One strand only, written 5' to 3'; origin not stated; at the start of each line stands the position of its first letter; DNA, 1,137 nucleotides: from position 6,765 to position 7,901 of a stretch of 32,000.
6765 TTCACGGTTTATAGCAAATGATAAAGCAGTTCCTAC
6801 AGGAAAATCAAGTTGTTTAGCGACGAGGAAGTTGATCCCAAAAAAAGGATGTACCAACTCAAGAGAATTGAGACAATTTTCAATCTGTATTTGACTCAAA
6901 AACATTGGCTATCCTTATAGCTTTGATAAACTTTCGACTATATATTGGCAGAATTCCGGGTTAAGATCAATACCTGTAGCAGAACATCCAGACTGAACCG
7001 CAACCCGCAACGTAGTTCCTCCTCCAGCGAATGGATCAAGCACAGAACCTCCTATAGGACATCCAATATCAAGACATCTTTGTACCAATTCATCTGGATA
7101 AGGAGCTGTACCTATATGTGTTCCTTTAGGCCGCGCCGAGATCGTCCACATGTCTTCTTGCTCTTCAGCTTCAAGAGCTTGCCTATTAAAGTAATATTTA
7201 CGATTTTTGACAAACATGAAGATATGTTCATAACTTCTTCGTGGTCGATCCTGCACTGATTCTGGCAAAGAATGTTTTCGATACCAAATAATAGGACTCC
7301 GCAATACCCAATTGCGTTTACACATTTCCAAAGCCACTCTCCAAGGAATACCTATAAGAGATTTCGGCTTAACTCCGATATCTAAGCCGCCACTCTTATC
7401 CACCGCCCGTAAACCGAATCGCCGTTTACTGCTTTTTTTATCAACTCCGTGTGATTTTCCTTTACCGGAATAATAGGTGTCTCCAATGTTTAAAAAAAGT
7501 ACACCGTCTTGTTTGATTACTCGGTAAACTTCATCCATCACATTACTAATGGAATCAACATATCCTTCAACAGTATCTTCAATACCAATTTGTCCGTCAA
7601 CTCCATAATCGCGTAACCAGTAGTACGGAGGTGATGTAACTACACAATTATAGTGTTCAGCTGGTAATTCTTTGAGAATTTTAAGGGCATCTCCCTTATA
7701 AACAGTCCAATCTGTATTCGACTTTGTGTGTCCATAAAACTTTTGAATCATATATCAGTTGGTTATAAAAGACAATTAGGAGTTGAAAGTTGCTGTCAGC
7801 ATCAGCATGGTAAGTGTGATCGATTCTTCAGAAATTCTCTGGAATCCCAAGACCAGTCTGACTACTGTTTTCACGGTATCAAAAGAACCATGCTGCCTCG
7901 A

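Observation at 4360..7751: Translationally coupled DNA methyltransferase + PtuA-like ABC ATPase + PtuB-like HNH nuclease: candidate methylation-gated Septu-like defence module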

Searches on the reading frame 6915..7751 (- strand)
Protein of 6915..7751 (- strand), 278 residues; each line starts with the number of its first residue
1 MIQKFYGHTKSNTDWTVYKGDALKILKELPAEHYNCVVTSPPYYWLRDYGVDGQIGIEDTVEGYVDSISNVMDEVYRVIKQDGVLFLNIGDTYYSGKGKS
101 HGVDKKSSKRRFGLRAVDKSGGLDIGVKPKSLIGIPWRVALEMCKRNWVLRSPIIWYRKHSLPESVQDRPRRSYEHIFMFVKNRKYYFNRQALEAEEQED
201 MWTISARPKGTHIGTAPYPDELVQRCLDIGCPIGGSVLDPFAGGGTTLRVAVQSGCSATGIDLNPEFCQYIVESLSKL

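Call 7: search_protein_families(library=pfam, proteins=[window:6915-7751:-], max_evalue=0.01)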
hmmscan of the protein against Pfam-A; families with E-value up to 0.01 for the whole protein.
window:6915-7751:- (278 aa): 3 families
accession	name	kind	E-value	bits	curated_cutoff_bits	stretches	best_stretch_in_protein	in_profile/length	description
PF01555.25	N6_N4_Mtase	-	1.5e-38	133.4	26.7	1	35-272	2-220/221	DNA methylase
PF08241.18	Methyltransf_11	-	0.0013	19.7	21.2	0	64-87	72-95/95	Methyltransferase domain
PF13489.12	Methyltransf_23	-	0.0065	16.6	27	0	220-266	10-55/164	Methyltransferase domain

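Call 8: search_protein_families(library=padloc, proteins=[window:6915-7751:-], max_evalue=0.01)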
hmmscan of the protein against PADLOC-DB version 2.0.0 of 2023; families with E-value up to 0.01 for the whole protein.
window:6915-7751:- (278 aa): 54 families (the best 25 are shown)
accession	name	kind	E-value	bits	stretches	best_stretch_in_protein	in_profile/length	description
PDLC03387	MTase_II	-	5.1e-80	266.7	1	14-275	11-275/289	Type II methyltransferase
PDLC03252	MTase_II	-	8.9e-55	184.4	1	14-271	90-349/365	Type II methyltransferase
PDLC03336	MTase_II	-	3.9e-44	149.4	2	9-195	23-192/421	Type II methyltransferase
PDLC03316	MTase_II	-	2.5e-35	120.2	3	34-95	55-116/390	Type II methyltransferase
PDLC03309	MTase_II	-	1.2e-34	117.8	1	24-270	95-338/353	Type II methyltransferase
PDLC03303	MTase_II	-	1.3e-30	104.6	2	18-103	7-92/668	Type II methyltransferase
PDLC03353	MTase_II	-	5.5e-30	102.8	2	14-98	9-90/260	Type II methyltransferase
PDLC03299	MTase_II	-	2.4e-24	84.4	3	10-90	10-88/296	Type II methyltransferase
PDLC03350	MTase_II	-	7.7e-23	79.4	2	199-273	219-293/312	Type II methyltransferase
PDLC03259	MTase_II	-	1.3e-20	71.7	2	25-93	13-81/423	Type II methyltransferase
PDLC03371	MTase_II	-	1.6e-20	71.7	2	143-277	107-254/260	Type II methyltransferase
PDLC03260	MTase_II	-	5.2e-16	56.5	2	16-92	11-82/349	Type II methyltransferase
PDLC03265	MTase_II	-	3.3e-15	54.4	2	11-90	21-99/333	Type II methyltransferase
PDLC03320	MTase_II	-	3.6e-15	53.9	1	218-277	217-276/289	Type II methyltransferase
PDLC04134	mad2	-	1.8e-14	51.4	2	13-98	339-405/492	mads_2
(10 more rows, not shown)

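Call 9: search_protein_families(library=ncbifam, proteins=[window:6915-7751:-], max_evalue=0.01)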
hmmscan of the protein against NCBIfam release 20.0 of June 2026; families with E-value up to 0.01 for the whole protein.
window:6915-7751:- (278 aa): 5 families
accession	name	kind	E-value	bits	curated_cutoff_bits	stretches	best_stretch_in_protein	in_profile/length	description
NF008572.0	PRK11524.1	equivalog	2.9e-18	66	292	2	9-87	9-84/294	adenine-specific DNA-methyltransferase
NF050803.1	DnaMtaseCcrMCaul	equivalog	6.8e-09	35.1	830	1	138-272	96-244/350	adenine-specific DNA-methyltransferase CcrM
NF010253.0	PRK13699.1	subfamily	1.5e-07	31.3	244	0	19-85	6-68/226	DNA methyltransferase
NF045667.1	MTase_DVU1556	equivalog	6.7e-05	22.4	155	0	230-268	19-58/213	DVU_1556 family methyltransferase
TIGR01177.1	TIGR01177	hypoth_equivalog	0.0048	16.3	316.55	0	13-83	230-288/330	TIGR01177 family methyltransferase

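Call 18: search_solved_structures(query=window:6915-7751:-, max_evalue=0.001)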
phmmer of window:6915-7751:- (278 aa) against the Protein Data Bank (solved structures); distinct sequences matched with E-value up to 0.001: 10.
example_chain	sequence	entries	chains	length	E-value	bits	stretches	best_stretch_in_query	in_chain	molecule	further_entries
2zie_A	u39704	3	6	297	2e-19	73.1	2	17-93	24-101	Putative modification methylase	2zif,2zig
9c3u_A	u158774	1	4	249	7.3e-12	48.2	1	181-273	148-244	Methyltransferase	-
8urk_A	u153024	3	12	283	1.3e-11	47.4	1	180-273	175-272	Methyltransferase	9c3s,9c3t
8s9n_A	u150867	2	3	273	2.4e-11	46.5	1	150-269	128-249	DNA cytosine-N4 methyltransferase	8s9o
8s9m_A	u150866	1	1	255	2.7e-11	46.4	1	151-269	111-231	DNA cytosine-N4 methyltransferase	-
1eg2_A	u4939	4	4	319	5e-07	32.4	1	218-275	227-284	MODIFICATION METHYLASE RSRI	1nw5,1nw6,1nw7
1nw8_A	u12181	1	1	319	6.6e-07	32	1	217-275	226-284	MODIFICATION METHYLASE RSRI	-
6pbd_A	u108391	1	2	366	3.1e-05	26.5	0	148-275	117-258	Modification methylase CcrMI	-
1boo_A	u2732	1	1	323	0.0001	24.8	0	10-96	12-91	PROTEIN (N-4 CYTOSINE-SPECIFIC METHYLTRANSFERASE PVU II)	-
1g60_A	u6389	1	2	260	0.00027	23.4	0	209-269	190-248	Adenine-specific Methyltransferase MboIIA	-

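Call 31: find_homologous_proteins(query=window:6915-7751:-, max_evalue=1e-20)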
Query window:6915-7751:- (278 aa): 7822 proteins with E <= 1e-20 among 8000 candidates; the best 120 are listed.
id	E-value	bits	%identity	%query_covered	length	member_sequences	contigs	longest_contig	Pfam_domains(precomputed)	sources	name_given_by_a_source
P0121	2.2e-191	652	100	100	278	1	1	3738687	PF01555.25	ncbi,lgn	ncbi:MAG: DNA-methyltransferase [Candidatus Electrothrix sp. YB6]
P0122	8.4e-174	595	90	100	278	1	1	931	PF01555.25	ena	-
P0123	1.7e-172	590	90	100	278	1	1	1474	PF08241.19,PF01555.25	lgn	-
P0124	9.5e-165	565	86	100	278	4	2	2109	PF01555.25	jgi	jgi:DNA modification methylase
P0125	3.8e-157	540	83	98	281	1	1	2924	PF01555.25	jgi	jgi:DNA modification methylase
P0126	1.0e-156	538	81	98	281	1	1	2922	PF01555.25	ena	-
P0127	7.6e-156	536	81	100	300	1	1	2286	PF01555.25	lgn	-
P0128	4.6e-155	533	82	98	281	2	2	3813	PF01555.25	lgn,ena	-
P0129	2.3e-154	531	80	99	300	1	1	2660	PF01555.25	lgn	-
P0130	5.4e-153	526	93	86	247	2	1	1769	PF01555.25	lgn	-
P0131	1.7e-152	525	80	98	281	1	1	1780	PF01555.25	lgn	-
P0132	1.7e-152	525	80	98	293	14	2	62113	PF01555.25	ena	-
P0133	2.9e-150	517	78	99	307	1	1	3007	PF01555.25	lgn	-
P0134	5.1e-150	517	79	98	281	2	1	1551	PF01555.25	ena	-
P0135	1.6e-149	515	79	100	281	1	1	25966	PF01555.25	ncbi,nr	ncbi:site-specific DNA-methyltransferase [Anaerolineales bacterium HSG25]|nr:site-specific DNA-methy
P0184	2.4e-137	475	73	100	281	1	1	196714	PF01555.25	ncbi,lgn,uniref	ncbi:MAG: site-specific DNA-methyltransferase [Coleofasciculus sp. B1-GNL1-01]|uniref:DNA-methyltran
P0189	9.9e-137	473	72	98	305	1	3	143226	PF01555.25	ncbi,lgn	-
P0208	7.2e-135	467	70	99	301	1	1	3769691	PF01555.25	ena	-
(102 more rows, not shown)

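Call 51: find_encoding_contigs(protein=P0184, flank=5000, max_places=2)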
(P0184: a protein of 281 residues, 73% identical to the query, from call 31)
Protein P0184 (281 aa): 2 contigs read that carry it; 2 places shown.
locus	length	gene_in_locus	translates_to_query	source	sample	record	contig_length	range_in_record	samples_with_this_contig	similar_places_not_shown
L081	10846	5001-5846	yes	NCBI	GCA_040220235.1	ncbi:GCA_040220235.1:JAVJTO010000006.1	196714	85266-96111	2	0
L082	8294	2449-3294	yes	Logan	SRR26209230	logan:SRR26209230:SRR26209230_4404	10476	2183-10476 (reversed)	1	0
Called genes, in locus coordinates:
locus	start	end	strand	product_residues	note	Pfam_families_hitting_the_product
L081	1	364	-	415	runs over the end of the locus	PF00999:Na_H_Exchanger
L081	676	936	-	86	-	PF12095:CRR7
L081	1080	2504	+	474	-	PF02696:SelO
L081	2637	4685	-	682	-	PF13576:Pentapeptide_3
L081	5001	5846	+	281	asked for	PF01555:N6_N4_Mtase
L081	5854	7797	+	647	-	PF13476:AAA_23, PF13175:AAA_15, PF13304:AAA_21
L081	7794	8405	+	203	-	-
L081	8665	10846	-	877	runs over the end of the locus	PF01411:tRNA-synt_2c, PF07973:tRNA_SAD, PF02272:DHHA1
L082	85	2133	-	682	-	PF13576:Pentapeptide_3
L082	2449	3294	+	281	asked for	PF01555:N6_N4_Mtase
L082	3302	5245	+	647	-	PF13476:AAA_23, PF13175:AAA_15, PF13304:AAA_21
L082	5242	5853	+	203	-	-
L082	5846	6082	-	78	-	-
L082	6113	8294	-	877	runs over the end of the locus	PF01411:tRNA-synt_2c, PF07973:tRNA_SAD, PF02272:DHHA1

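Call 52: find_encoding_contigs(protein=P0189, flank=5000, max_places=2)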
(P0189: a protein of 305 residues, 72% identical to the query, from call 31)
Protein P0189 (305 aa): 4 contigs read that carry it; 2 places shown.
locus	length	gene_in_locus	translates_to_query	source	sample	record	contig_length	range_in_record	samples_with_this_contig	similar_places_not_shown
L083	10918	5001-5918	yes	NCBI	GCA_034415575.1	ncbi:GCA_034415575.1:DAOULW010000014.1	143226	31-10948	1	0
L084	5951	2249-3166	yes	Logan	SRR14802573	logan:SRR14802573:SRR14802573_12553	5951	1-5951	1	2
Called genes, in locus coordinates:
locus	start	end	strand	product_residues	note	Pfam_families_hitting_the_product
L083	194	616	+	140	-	-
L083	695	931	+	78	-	-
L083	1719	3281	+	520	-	PF13091:PLDc_2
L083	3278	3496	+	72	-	-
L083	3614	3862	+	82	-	-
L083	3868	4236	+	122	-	-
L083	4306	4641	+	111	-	-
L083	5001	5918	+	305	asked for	PF01555:N6_N4_Mtase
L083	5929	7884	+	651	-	PF13476:AAA_23, PF13175:AAA_15, PF13304:AAA_21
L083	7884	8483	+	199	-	-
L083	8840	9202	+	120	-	PF13490:zf-HC2 (weak)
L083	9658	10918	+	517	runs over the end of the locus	PF00665:rve, PF22483:Mu-transpos_C_2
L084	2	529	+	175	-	?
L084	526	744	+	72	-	-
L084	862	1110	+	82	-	-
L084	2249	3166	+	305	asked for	PF01555:N6_N4_Mtase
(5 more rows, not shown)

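Call 53: find_encoding_contigs(protein=P0208, flank=5000, max_places=2)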
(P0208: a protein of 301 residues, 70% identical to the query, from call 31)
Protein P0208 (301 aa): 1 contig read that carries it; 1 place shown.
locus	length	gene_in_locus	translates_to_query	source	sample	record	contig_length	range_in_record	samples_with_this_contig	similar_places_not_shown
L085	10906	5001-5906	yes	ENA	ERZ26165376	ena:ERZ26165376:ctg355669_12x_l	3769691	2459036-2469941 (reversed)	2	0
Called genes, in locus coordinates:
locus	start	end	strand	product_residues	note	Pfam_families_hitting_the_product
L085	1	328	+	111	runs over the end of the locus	PF11338:DUF3140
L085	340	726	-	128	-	PF11236:DUF3037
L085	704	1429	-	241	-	PF20613:HipA_2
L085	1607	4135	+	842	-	PF01136:Peptidase_U32, PF12392:DUF3656, PF01136:Peptidase_U32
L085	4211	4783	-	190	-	PF04545:Sigma70_r4 (weak), PF08281:Sigma70_r4_2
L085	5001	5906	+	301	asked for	PF01555:N6_N4_Mtase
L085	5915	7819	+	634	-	PF13476:AAA_23, PF13175:AAA_15, PF13304:AAA_21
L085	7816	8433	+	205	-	-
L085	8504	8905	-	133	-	PF01050:MannoseP_isomer (weak), PF00190:Cupin_1, PF07883:Cupin_2, PF02311:AraC_binding (weak)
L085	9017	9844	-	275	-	PF09370:PEP_hydrolase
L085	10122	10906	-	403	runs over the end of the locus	PF06792:UPF0261, PF23189:UPF0261_C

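Call 81: search_solved_structures(query=window:6915-7751:-, max_evalue=1e-10, show_alignments=3)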
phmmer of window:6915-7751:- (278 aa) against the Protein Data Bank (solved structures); distinct sequences matched with E-value up to 1e-10: 5.
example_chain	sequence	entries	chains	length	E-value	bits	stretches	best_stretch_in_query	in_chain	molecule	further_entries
2zie_A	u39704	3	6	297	2e-19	73.1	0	17-93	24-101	Putative modification methylase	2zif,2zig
9c3u_A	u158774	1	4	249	7.3e-12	48.2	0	181-273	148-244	Methyltransferase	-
8urk_A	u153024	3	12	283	1.3e-11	47.4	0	180-273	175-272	Methyltransferase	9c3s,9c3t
8s9n_A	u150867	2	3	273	2.4e-11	46.5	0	150-269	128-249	DNA cytosine-N4 methyltransferase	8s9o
8s9m_A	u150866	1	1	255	2.7e-11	46.4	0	151-269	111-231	DNA cytosine-N4 methyltransferase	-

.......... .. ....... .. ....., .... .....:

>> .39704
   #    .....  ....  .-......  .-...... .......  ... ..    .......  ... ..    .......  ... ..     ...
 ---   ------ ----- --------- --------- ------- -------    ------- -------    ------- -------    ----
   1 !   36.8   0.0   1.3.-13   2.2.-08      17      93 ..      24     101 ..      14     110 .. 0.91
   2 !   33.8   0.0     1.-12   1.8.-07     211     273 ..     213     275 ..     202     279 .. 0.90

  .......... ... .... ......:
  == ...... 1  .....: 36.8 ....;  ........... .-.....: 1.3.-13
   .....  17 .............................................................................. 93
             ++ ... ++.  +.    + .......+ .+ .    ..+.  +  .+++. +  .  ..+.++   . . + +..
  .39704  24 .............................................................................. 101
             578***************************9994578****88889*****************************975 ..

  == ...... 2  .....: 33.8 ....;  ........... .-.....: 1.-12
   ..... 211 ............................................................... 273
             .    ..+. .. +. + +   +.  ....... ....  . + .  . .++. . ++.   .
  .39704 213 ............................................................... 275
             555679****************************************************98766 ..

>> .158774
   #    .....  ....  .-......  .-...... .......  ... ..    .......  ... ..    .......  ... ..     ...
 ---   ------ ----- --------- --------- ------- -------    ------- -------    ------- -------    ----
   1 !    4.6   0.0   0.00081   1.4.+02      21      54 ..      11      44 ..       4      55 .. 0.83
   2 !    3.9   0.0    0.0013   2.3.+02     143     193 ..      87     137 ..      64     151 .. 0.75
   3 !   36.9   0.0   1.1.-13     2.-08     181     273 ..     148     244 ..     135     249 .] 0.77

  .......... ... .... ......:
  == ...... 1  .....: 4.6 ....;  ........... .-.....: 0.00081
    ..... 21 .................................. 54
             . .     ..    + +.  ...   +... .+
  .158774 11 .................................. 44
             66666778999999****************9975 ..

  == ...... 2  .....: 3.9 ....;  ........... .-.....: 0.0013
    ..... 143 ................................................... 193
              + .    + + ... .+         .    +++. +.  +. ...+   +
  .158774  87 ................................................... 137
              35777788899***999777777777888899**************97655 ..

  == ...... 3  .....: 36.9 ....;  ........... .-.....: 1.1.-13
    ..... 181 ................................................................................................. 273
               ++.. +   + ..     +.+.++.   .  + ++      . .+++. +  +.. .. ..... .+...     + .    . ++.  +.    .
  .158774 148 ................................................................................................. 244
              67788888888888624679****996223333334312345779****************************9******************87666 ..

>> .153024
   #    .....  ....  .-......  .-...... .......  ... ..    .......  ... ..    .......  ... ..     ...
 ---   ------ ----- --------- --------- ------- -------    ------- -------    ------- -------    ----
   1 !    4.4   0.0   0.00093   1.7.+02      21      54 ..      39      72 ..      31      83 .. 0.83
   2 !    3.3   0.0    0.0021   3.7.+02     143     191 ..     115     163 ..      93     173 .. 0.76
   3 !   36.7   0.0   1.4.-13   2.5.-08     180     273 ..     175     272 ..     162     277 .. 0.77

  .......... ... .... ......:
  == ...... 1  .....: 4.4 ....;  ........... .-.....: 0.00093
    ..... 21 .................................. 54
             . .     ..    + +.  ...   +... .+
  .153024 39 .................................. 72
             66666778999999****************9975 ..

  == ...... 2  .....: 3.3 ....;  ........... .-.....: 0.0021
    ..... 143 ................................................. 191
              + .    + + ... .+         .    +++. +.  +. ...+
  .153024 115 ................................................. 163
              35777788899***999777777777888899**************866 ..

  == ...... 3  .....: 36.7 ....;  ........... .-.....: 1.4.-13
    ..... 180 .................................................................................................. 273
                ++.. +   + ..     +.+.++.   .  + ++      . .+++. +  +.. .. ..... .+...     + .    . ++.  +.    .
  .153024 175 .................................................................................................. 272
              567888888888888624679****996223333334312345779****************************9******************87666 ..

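Call 86: search_dna_similar(query=window:6915-7751:-, collection=plasmids, mode=protein, max_evalue=1e-20, max_rows=20)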
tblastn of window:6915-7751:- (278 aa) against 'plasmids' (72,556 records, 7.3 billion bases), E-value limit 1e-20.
Records with a match: 118; places in all: 123; records where one place covers at least 80% of the query: 98.
Best place of each record, by identity: <60% 118.
By first word of the organism name: Xanthomonas 30; Klebsiella 14; Clostridium 6; Aeromonas 5; Mycobacterium 4; Streptomyces 4; Mycobacteroides 3; Mesorhizobium 2; Arthrobacter 2; Serratia 2; and 38 more.
By predicted mobility (MOB-suite, as given by PLSDB): non-mobilizable 55; conjugative 36; mobilizable 27.
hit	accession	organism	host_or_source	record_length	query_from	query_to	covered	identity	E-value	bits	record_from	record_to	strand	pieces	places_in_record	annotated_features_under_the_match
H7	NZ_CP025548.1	Mycobacterium paragordonae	Homo sapiens,cultured bacteria,sputum ...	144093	10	275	96%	50.4%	5e-81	272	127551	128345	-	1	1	site-specific DNA-methyltransferase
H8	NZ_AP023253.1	Mesorhizobium sp. 131-2-5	Lotus japonicus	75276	17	275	93%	47.9%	7e-74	252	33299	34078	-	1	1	site-specific DNA-methyltransferase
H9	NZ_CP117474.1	Sphingobium sp. YC-XJ3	whole organism,Contaminated soil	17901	17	275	93%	47.6%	5e-73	249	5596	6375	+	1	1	site-specific DNA-methyltransferase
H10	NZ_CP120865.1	Roseibium porphyridii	Porphyridium cruentum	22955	20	271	91%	44.5%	3e-67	233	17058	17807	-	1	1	site-specific DNA-methyltransferase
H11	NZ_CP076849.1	Agrobacterium pusense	mixed culture,weathered tuff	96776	11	275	95%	42.0%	1e-62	219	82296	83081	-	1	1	site-specific DNA-methyltransferase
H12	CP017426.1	Arthrobacter sp. ZXY-2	whole organism,soil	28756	16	276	94%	42.6%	2e-60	213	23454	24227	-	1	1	yhdJ: DNA modification methylase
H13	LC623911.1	uncultured bacterium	-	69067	1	278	100%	39.0%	3e-59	209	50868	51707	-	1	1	pac25I.M: Pac25I methylase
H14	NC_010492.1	Arthrobacter sp. Chr15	-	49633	16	276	94%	41.5%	5e-59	209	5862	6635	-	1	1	site-specific DNA-methyltransferase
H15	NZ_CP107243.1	Xanthomonas hortorum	Greek oregano,Diseased leaves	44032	16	275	94%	41.1%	8e-59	209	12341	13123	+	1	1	site-specific DNA-methyltransferase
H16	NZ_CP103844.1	Xanthomonas hortorum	Pelargonium x hortorum,cell culture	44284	16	275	94%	41.1%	8e-59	209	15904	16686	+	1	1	site-specific DNA-methyltransferase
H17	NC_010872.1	Xanthomonas citri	-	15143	16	275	94%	41.1%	9e-59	208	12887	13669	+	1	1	site-specific DNA-methyltransferase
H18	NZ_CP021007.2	Xanthomonas citri pv. phaseoli var. fuscans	Phaseolus sp.,cell culture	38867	16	268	91%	41.8%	2e-58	207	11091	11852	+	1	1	site-specific DNA-methyltransferase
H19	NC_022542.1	Xanthomonas citri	-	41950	16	268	91%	41.8%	2e-58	207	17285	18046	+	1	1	site-specific DNA-methyltransferase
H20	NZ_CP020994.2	Xanthomonas citri pv. phaseoli var. fuscans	Phaseolus vulgaris,cell culture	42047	16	268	91%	41.8%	2e-58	207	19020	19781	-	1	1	site-specific DNA-methyltransferase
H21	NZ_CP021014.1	Xanthomonas citri pv. phaseoli var. fuscans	Phaseolus sp.,cell culture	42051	16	268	91%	41.8%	2e-58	207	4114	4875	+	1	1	site-specific DNA-methyltransferase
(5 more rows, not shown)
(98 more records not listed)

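Call 87: get_annotated_region(hit=H13, flank=3500)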
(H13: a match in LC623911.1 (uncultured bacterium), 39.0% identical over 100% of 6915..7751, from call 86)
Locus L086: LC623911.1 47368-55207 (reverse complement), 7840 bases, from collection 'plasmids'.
description: Uncultured bacterium plasmid pYKAM101 DNA, complete sequence
organism: uncultured bacterium (NCBI taxid 77133)
taxonomy: Bacteria; ; ; ; ; ; uncultured bacterium
host: -; source: -; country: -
typing (MOB-suite, as given by PLSDB): mobilizable; replicon rep_cluster_604; relaxase MOBP
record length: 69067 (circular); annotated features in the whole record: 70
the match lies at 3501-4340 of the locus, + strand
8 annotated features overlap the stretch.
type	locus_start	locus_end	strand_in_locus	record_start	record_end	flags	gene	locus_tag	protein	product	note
CDS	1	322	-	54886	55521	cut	-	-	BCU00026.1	helix-turn-helix domain-containing protein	-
CDS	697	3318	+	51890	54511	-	-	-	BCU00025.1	AAA family ATPase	-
CDS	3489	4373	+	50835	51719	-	pac25I.M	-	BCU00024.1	Pac25I methylase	-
CDS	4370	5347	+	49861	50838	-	-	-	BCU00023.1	XcyI family restriction endonuclease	-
CDS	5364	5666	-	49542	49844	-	-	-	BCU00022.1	hypothetical protein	-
CDS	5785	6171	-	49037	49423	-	-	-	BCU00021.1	hypothetical protein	-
CDS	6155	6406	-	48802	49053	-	-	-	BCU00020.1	hypothetical protein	-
CDS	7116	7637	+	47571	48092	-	-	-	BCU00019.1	hypothetical protein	-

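Call 88: get_annotated_region(hit=H7, flank=4000)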
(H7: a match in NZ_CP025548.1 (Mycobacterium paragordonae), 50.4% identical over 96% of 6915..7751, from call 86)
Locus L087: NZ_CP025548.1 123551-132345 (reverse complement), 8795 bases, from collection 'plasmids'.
description: Mycobacterium paragordonae strain 49061 plasmid unnamed2, complete sequence
organism: Mycobacterium paragordonae (NCBI taxid 1389713)
taxonomy: Bacteria; Actinomycetota; Actinomycetes; Mycobacteriales; Mycobacteriaceae; Mycobacterium; Mycobacterium paragordonae
host: -; source: Homo sapiens,cultured bacteria,sputum sample; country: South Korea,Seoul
typing (MOB-suite, as given by PLSDB): non-mobilizable
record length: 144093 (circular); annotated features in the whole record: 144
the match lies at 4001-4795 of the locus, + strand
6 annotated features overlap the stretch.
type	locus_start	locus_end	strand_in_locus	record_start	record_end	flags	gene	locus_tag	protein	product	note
CDS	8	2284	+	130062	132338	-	-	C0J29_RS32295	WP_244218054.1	site-specific integrase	GO:0015074 - DNA integration [Evidence IEA]; GO:0006310 - DNA recombination [Evidence IEA]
CDS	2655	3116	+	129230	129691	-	-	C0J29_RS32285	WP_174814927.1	transposase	-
CDS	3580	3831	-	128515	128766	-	-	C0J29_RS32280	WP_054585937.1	hypothetical protein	-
CDS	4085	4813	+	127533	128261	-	-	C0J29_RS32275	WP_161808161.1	site-specific DNA-methyltransferase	GO:0009307 - DNA restriction-modification system [Evidence IEA]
CDS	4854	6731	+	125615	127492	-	-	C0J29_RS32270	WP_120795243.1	AAA family ATPase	-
CDS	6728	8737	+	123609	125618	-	-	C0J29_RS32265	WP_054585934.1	hypothetical protein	-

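Call 89: get_annotated_region(hit=H8, flank=4000)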
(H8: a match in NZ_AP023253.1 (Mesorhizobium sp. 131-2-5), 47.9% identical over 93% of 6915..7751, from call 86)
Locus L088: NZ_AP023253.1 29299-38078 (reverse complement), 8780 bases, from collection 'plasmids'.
description: Mesorhizobium sp. 131-2-5 plasmid MesoLj131b5, complete sequence
organism: Mesorhizobium sp. 131-2-5 (NCBI taxid 2744519)
taxonomy: Bacteria; Pseudomonadota; Alphaproteobacteria; Hyphomicrobiales; Phyllobacteriaceae; Mesorhizobium; Mesorhizobium sp. 131-2-5
host: -; source: Lotus japonicus; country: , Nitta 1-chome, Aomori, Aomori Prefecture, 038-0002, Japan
typing (MOB-suite, as given by PLSDB): mobilizable; relaxase MOBQ
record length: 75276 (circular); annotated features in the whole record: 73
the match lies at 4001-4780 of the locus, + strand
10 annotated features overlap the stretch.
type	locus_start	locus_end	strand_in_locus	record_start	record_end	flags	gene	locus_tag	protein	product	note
CDS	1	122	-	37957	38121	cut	-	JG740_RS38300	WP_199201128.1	hypothetical protein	-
CDS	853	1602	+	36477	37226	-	-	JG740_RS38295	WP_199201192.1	class I SAM-dependent methyltransferase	-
CDS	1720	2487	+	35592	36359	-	-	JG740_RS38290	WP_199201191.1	methyltransferase domain-containing protein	-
CDS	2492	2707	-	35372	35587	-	-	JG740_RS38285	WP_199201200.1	hypothetical protein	-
CDS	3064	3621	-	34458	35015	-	-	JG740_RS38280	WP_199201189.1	hypothetical protein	-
CDS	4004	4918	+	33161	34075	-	-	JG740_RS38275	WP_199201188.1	site-specific DNA-methyltransferase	GO:0009307 - DNA restriction-modification system [Evidence IEA]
CDS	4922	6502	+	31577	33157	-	-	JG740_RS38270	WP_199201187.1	AAA family ATPase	-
CDS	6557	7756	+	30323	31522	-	-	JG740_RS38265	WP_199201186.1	hypothetical protein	-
CDS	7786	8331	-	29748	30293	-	-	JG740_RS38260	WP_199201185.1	recombinase family protein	GO:0006310 - DNA recombination [Evidence IEA]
CDS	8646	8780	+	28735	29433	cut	-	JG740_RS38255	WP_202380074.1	hypothetical protein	-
